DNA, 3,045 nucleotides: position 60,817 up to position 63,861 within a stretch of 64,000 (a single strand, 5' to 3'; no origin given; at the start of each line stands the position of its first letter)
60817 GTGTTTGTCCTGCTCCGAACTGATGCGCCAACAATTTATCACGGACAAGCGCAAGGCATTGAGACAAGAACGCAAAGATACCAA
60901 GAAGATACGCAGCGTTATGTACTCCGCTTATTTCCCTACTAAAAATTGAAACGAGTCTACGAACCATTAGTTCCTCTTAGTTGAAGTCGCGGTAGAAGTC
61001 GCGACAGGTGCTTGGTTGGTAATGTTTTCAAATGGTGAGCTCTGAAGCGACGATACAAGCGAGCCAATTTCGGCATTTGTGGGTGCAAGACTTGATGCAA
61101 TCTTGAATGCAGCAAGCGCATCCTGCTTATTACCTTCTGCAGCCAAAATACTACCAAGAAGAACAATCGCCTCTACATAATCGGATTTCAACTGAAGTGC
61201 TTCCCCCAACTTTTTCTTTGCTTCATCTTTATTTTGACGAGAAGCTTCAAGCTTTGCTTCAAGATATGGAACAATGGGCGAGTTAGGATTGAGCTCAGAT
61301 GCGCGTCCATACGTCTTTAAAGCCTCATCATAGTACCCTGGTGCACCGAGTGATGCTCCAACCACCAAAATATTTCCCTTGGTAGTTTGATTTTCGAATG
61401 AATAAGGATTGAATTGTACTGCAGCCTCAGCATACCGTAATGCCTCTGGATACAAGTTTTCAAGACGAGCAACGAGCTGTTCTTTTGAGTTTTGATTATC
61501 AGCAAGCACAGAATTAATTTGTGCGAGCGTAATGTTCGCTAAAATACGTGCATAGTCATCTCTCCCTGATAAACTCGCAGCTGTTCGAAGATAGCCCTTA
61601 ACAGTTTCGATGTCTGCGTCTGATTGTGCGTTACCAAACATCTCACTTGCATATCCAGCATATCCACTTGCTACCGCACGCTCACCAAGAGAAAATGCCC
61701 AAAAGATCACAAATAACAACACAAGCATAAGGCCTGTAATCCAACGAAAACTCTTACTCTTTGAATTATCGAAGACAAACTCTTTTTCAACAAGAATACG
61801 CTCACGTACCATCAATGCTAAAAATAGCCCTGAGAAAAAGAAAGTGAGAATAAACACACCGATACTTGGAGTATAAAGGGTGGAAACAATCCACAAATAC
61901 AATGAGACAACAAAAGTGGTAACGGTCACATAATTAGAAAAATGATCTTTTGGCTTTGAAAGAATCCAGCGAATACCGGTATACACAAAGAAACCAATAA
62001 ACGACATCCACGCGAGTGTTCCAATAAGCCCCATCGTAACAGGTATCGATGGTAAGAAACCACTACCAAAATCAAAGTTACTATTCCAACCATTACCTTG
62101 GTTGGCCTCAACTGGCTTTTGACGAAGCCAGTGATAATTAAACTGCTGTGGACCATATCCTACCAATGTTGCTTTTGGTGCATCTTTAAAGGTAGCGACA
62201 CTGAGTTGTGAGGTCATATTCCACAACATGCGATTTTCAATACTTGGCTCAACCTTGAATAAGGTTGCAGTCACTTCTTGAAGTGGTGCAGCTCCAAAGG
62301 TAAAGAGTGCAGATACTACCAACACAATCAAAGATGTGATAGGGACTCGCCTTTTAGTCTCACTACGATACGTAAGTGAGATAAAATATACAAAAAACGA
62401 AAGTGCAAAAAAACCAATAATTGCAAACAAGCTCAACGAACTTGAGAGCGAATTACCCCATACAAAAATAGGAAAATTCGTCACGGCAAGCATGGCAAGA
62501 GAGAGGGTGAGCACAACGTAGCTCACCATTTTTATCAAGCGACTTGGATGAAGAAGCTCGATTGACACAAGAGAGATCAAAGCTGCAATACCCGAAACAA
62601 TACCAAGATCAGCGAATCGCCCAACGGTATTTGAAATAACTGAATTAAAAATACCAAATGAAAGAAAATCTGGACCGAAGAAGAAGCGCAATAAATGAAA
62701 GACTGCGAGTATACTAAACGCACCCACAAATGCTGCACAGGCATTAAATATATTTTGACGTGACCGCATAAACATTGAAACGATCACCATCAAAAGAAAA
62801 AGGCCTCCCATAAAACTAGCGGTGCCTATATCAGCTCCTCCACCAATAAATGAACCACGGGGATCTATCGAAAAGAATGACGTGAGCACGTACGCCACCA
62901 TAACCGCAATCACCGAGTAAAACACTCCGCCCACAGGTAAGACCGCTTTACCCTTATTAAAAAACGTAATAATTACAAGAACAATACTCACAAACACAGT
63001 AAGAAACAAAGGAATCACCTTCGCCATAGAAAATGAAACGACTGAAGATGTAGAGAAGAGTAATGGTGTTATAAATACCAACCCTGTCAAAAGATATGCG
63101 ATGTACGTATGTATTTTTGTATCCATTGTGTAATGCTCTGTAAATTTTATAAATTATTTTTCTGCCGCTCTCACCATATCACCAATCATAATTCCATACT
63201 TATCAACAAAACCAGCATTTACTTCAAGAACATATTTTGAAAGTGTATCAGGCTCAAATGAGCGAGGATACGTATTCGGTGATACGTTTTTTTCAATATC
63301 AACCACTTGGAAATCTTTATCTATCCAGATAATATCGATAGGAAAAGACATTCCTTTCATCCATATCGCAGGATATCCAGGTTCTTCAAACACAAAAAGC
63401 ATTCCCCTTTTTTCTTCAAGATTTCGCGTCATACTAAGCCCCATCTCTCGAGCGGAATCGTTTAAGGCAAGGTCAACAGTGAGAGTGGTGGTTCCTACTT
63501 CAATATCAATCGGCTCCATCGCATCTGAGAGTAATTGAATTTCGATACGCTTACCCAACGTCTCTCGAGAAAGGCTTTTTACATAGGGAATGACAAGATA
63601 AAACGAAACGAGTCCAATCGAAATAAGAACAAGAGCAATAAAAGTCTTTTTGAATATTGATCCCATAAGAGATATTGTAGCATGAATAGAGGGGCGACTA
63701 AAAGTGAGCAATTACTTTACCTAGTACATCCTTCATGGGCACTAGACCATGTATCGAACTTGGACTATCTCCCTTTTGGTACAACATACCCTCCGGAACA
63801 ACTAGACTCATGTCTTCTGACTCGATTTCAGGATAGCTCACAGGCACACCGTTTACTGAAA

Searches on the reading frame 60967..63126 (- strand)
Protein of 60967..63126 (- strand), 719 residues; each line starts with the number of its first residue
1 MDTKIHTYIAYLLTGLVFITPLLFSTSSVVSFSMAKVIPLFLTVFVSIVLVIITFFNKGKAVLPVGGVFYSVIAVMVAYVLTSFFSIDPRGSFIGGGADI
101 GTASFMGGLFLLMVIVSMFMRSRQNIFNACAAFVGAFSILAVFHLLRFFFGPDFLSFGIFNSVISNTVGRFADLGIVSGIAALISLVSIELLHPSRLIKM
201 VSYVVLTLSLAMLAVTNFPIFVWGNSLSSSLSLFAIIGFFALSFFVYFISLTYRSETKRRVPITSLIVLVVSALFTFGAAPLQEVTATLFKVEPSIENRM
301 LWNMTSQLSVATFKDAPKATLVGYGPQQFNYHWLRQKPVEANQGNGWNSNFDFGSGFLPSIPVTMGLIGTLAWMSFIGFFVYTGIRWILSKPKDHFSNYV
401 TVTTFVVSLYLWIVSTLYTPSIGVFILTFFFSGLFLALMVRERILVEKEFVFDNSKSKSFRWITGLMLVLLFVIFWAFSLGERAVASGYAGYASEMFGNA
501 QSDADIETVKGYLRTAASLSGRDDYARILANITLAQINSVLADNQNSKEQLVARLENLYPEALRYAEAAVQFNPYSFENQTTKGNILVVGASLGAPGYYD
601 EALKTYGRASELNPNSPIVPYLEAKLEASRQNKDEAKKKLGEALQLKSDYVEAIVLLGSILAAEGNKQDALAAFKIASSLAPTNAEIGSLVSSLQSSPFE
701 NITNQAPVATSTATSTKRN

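Call 18: search_protein_families(library=pfam, proteins=[window:60967-63126:-], max_evalue=0.01)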
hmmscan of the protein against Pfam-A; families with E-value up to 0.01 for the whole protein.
window:60967-63126:- (719 aa): 8 families
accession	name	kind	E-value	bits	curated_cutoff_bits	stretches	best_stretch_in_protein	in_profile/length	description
PF07719.23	TPR_2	-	1.4e-08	34.6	27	0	652-684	2-34/34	Tetratricopeptide repeat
PF13414.12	TPR_11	-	1.6e-06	28.1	26.8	1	597-618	8-29/42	TPR repeat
PF00515.34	TPR_1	-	1.6e-06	28.1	27.8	0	599-615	17-33/34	Tetratricopeptide repeat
PF14559.12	TPR_19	-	3.1e-06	27.8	25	1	634-693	8-67/68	Tetratricopeptide repeat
PF13428.12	TPR_14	-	6.5e-06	26.8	23.5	0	652-687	2-37/44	Tetratricopeptide repeat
PF23914.1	TPR_CcmH_CycH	-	0.00021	21.6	42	1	597-685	64-155/158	Cytochrome c-type biogenesis protein H TPR domain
PF13432.12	TPR_16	-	0.0011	19.8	32.7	1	621-684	1-64/65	Tetratricopeptide repeat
PF13181.12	TPR_8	-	0.0033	17.9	25.7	0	652-684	2-34/34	Tetratricopeptide repeat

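Call 30: find_encoding_contigs(protein=window:60967-63126:-, flank=10000, max_places=4)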
Protein window:60967-63126:- (719 aa): no gene with exactly this product is on record in the collection.

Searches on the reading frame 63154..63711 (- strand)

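Call 71: search_protein_families(library=pfam, proteins=[window:63154-63711:-], max_evalue=0.01)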
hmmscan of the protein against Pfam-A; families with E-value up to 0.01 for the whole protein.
window:63154-63711:- (185 aa): 1 family
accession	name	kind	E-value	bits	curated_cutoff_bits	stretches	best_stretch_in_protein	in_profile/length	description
PF02643.20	DUF192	-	6.6e-29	100.3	27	1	78-181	2-95/96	Uncharacterized ACR, COG1430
